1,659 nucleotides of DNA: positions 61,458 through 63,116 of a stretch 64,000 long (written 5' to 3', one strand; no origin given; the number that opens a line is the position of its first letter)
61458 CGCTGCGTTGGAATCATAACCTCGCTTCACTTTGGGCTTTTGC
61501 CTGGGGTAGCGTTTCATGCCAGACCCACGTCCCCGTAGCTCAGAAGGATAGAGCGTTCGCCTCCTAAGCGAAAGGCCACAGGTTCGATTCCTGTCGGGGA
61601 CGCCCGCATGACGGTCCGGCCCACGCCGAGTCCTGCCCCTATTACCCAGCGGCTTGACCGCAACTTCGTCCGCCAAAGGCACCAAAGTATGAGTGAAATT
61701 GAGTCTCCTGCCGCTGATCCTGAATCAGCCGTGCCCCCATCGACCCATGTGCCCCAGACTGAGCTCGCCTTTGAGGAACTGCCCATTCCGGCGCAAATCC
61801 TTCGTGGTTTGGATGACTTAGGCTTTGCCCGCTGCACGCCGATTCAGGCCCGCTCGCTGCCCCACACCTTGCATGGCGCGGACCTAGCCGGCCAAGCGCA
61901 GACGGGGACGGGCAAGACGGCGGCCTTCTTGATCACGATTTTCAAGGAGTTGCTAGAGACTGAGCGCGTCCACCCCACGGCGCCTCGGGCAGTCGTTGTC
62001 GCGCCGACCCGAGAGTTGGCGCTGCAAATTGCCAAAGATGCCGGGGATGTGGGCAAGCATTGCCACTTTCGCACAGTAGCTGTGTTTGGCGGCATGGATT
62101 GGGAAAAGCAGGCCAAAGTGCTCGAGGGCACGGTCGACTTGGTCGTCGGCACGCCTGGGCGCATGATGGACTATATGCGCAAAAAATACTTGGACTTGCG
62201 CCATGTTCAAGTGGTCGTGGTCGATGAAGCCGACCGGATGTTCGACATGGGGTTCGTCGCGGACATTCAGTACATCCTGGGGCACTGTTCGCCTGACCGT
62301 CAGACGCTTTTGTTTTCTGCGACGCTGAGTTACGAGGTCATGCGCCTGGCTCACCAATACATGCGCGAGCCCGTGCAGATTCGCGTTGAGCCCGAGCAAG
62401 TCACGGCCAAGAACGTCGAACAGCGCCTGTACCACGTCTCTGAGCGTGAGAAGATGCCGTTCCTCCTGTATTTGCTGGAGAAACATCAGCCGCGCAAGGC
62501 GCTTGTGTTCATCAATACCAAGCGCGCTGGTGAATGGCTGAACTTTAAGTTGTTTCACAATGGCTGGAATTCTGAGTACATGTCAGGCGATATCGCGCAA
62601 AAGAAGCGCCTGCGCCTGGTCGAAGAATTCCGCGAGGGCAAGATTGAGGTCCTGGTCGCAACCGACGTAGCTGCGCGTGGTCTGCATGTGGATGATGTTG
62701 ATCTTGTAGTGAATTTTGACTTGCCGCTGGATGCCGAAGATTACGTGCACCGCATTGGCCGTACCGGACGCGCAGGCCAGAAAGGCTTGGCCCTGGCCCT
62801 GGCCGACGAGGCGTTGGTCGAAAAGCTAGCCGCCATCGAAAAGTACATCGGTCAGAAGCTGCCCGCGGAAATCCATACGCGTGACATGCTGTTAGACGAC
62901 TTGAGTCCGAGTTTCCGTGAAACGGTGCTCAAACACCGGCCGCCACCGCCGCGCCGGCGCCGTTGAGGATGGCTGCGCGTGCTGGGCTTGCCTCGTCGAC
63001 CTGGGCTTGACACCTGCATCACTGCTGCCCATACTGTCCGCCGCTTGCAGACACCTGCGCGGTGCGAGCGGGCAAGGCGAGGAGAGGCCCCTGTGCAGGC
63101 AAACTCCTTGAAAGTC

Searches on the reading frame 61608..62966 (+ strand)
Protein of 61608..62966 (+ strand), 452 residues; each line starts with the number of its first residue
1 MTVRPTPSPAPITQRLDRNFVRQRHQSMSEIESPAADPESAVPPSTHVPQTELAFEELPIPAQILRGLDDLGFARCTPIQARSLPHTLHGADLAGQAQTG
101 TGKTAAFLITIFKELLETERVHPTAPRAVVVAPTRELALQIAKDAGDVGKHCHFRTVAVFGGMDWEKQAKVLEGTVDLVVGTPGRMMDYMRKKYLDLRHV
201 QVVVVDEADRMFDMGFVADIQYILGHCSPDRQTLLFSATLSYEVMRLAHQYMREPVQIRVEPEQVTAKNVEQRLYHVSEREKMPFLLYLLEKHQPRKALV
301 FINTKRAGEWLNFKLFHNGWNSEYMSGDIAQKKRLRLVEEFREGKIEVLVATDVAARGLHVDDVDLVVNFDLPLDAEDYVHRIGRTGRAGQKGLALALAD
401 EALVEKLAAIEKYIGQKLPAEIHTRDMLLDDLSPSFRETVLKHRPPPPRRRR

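Call 30: find_encoding_contigs(protein=window:61608-62966:+, flank=10000, max_places=3)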
Protein window:61608-62966:+ (452 aa): 1 contig read that carries it; 1 place shown.
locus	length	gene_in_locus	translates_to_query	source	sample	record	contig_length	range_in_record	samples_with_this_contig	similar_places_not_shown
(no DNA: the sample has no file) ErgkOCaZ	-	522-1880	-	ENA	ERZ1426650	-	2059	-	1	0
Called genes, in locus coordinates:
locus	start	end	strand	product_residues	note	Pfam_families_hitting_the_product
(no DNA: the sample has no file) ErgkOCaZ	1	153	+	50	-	?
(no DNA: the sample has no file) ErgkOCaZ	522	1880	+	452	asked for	PF00270:DEAD, PF04851:ResIII (weak), PF00271:Helicase_C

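Call 44: find_encoding_contigs(protein=window:61689-62966:+, flank=10000, max_places=3)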
Protein window:61689-62966:+ (425 aa): 6 contigs read that carry it; 2 places shown.
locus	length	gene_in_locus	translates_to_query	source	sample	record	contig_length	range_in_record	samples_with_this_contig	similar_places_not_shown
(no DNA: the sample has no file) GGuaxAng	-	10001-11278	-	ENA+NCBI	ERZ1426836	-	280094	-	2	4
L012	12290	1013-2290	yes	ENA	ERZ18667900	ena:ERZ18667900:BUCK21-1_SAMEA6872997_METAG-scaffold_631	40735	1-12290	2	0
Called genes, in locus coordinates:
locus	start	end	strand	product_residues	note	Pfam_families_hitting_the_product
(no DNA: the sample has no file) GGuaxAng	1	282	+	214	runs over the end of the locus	-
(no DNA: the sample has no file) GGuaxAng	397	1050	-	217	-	-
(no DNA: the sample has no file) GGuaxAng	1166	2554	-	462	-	PF07690:MFS_1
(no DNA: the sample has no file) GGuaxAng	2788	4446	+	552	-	-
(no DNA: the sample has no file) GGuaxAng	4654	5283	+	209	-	PF04542:Sigma70_r2, PF08281:Sigma70_r4_2, PF04545:Sigma70_r4 (weak)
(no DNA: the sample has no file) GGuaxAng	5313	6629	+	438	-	PF04773:FecR (weak)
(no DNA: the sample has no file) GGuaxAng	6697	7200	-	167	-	-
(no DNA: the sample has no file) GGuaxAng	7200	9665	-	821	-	PF22745:Nlig-Ia, PF01653:DNA_ligase_aden, PF03120:OB_DNA_ligase, PF00533:BRCT (weak)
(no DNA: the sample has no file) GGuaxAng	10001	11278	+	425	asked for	PF00270:DEAD, PF04851:ResIII, PF00271:Helicase_C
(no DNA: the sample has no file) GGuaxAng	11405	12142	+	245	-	-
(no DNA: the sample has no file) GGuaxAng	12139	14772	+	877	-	PF20154:LNT_N, PF00795:CN_hydrolase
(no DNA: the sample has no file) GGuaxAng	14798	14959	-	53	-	-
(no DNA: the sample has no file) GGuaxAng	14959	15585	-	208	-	PF00117:GATase, PF07722:Peptidase_C26 (faint)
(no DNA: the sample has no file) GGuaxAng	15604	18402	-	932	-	PF01833:TIG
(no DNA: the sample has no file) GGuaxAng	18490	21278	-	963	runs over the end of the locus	-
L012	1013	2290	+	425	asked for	PF00270:DEAD, PF04851:ResIII, PF00271:Helicase_C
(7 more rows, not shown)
